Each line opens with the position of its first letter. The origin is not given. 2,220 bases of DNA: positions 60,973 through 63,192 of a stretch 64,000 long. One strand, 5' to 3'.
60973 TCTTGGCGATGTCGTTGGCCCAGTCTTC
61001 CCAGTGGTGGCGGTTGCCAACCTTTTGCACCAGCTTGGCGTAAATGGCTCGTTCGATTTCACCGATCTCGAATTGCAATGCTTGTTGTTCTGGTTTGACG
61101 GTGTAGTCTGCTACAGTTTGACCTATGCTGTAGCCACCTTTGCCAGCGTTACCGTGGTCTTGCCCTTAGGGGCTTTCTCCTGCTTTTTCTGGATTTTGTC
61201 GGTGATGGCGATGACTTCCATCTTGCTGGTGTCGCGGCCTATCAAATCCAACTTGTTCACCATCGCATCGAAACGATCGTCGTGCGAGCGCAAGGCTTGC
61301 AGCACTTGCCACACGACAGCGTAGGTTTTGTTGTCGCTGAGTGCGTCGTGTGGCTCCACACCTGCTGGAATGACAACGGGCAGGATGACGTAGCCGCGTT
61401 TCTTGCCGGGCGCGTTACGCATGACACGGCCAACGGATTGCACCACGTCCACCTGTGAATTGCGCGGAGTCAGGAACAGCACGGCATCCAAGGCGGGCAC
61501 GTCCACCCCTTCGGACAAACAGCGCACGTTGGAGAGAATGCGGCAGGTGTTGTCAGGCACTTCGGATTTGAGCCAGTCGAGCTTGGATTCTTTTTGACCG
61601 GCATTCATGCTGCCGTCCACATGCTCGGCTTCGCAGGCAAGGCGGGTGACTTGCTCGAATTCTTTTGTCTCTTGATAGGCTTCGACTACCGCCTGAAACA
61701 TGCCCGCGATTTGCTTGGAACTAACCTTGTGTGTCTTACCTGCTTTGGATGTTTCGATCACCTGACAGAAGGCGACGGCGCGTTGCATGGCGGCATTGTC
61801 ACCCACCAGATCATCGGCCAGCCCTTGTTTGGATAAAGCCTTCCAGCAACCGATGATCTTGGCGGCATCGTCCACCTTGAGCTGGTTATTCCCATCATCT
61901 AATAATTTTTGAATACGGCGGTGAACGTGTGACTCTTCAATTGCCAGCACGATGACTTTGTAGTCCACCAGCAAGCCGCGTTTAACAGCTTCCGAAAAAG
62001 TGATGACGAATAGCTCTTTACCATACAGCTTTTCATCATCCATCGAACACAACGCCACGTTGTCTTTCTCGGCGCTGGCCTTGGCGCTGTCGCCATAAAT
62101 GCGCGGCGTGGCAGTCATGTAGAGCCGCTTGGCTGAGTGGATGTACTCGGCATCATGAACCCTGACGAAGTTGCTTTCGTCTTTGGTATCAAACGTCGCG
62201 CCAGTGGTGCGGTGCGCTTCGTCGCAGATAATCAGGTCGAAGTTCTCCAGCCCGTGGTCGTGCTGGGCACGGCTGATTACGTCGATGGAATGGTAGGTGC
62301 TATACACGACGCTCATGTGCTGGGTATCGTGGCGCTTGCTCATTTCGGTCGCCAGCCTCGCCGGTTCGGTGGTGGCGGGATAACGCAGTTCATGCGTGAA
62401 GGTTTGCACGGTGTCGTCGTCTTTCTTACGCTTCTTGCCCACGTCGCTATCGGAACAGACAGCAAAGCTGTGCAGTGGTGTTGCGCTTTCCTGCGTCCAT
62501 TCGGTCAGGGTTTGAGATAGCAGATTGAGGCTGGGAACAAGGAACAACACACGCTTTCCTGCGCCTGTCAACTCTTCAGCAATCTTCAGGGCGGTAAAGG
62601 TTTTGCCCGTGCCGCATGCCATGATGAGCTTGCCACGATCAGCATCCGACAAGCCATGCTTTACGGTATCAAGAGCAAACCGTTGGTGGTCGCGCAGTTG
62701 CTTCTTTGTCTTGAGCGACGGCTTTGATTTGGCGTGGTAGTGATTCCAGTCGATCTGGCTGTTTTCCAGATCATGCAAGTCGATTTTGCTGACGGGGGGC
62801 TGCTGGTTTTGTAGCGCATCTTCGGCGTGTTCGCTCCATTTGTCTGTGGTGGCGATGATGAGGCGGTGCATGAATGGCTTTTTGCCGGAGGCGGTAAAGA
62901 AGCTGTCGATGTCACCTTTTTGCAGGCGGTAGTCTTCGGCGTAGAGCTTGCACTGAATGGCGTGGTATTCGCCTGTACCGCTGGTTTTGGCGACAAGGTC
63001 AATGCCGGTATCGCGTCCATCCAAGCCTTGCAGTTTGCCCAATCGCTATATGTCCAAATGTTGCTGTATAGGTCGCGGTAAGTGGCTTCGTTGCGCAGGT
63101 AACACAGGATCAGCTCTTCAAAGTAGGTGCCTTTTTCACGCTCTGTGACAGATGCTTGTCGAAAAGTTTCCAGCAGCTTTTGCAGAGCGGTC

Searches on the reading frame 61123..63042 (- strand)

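Call 18: search_protein_families(library=pfam, proteins=[window:61123-63042:-], max_evalue=0.001)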
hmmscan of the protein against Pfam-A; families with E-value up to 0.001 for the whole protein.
window:61123-63042:- (639 aa): 6 families
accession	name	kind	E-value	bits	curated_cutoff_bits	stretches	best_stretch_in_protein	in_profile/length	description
PF13156.12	Mrr_cat_2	-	5.3e-42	143.2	22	1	6-106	24-124/127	Restriction endonuclease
PF04851.21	ResIII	-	1.4e-29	103.5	22.5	1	114-314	2-163/164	Type III restriction enzyme, res subunit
PF00270.35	DEAD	-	2.2e-10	40.9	26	1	139-313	19-160/167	DEAD/DEAH box helicase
PF00271.37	Helicase_C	-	3.8e-10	40.4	23.5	1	460-543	26-109/110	Helicase conserved C-terminal domain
PF04471.18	Mrr_cat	-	8.2e-07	29.6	21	1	9-92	31-111/115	Restriction endonuclease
PF00176.29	SNF2-rel_dom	-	0.00032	20.4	24.9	1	143-313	26-163/290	SNF2-related domain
